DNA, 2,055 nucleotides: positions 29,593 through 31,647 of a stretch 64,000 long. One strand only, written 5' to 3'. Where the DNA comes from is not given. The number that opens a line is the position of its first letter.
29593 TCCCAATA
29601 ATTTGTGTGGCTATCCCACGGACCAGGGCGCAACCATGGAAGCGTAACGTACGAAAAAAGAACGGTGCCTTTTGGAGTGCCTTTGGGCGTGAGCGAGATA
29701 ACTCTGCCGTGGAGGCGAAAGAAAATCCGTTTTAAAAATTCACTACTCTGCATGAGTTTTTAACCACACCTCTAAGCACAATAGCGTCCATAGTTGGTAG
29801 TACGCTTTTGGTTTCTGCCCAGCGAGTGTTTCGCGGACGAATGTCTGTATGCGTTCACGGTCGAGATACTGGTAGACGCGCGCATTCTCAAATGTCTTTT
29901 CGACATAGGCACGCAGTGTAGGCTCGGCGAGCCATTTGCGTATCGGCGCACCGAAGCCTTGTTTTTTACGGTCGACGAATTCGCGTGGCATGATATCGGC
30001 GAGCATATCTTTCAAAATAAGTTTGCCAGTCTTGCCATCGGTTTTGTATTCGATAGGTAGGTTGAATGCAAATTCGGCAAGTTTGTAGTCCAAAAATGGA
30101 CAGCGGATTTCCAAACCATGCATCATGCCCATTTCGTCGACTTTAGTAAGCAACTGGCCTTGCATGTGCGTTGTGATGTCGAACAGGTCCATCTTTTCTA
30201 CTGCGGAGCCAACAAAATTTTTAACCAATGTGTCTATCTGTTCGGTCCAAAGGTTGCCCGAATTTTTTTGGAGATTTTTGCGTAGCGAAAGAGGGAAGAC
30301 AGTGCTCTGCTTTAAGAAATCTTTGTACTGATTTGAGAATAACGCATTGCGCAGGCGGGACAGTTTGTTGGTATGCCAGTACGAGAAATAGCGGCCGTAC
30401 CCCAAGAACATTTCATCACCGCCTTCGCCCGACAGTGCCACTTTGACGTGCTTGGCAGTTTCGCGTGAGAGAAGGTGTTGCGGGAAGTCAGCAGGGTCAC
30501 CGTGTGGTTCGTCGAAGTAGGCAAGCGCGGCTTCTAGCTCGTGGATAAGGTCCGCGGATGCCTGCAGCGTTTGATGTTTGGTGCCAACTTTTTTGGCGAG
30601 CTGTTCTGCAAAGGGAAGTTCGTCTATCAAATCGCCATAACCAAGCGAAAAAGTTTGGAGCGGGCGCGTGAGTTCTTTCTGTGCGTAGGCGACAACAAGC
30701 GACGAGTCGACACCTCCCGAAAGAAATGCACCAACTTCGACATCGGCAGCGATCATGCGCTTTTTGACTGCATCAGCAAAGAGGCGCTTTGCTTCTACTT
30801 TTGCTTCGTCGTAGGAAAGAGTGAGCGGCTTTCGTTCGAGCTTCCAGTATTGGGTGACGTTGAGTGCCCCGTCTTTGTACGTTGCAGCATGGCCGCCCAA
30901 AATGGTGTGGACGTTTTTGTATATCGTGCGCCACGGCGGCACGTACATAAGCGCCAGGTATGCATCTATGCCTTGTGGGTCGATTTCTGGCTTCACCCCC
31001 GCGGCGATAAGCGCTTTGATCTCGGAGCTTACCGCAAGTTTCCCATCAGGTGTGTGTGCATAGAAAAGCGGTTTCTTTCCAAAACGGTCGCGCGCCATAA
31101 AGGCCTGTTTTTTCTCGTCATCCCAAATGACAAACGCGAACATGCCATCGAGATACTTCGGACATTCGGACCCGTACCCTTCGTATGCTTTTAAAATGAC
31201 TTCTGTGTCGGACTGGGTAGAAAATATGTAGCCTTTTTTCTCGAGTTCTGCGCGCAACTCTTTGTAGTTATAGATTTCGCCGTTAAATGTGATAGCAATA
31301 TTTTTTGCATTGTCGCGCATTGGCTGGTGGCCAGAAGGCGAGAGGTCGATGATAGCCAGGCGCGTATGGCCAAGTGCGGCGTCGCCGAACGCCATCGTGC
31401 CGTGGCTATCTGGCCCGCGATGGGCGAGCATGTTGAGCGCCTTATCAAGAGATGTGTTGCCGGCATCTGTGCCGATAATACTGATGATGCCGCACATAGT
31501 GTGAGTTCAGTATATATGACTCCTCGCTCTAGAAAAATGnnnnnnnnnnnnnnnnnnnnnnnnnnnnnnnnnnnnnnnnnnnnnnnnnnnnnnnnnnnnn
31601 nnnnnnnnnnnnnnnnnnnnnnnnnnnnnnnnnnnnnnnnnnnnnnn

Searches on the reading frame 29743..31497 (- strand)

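Call 8: search_protein_families(library=pfam, proteins=[window:29743-31497:-], max_evalue=0.001)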
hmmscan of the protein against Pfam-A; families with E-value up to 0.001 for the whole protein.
window:29743-31497:- (584 aa): 4 families
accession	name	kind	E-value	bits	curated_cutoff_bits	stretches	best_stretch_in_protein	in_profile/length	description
PF00733.27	Asn_synthase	-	3e-90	303.9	21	1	236-580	2-354/354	Asparagine synthase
PF13537.11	GATase_7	-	7.9e-48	162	25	1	44-164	1-122/123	Glutamine amidotransferase domain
PF13522.11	GATase_6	-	5.3e-43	146.6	27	1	30-159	2-130/130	Glutamine amidotransferase domain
PF12481.13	DUF3700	-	2e-08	34.5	27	1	99-165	105-178/228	Aluminium induced protein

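Call 60: search_protein_families(library=ncbifam, proteins=[window:29743-31497:-], max_evalue=0.000001)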
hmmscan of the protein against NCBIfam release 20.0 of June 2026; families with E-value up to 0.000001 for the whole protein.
window:29743-31497:- (584 aa): 9 families
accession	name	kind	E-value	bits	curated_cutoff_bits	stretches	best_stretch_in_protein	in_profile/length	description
TIGR01536.1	asn_synth_AEB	equivalog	4.9e-144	481.1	267.1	1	2-515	1-517/517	asparagine synthase (glutamine-hydrolyzing)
TIGR03108.1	eps_aminotran_1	hypoth_equivalog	2e-136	456.2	816.9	2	1-379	1-386/628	XrtA/PEP-CTERM system amidotransferase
TIGR03104.1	trio_amidotrans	equivalog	2.4e-122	409.1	570.1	1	1-582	1-589/589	N-acetylglutaminylglutamine amidotransferase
NF006949.0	PRK09431.1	equivalog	5.8e-88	295.8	499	3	1-166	1-168/554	asparagine synthase B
NF033535.1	lass_lactam_cya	exception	1.5e-78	265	525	2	2-369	5-382/668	lasso peptide isopeptide bond-forming cyclase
NF001484.0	PRK00331.1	subfamily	5.9e-16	58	381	1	38-165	65-200/601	isomerizing glutamine--fructose-6-phosphate transaminase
TIGR01135.1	glmS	equivalog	1.2e-15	57.1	418.05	1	38-165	64-199/607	glutamine--fructose-6-phosphate transaminase (isomerizing)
NF033561.1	macrolact_Ik_Al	subfamily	3.3e-15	55.7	300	1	123-365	84-332/561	albusnodin/ikarugamycin family macrolactam cyclase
TIGR01134.1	purF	equivalog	4.3e-14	52.7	350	1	40-166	66-201/432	amidophosphoribosyltransferase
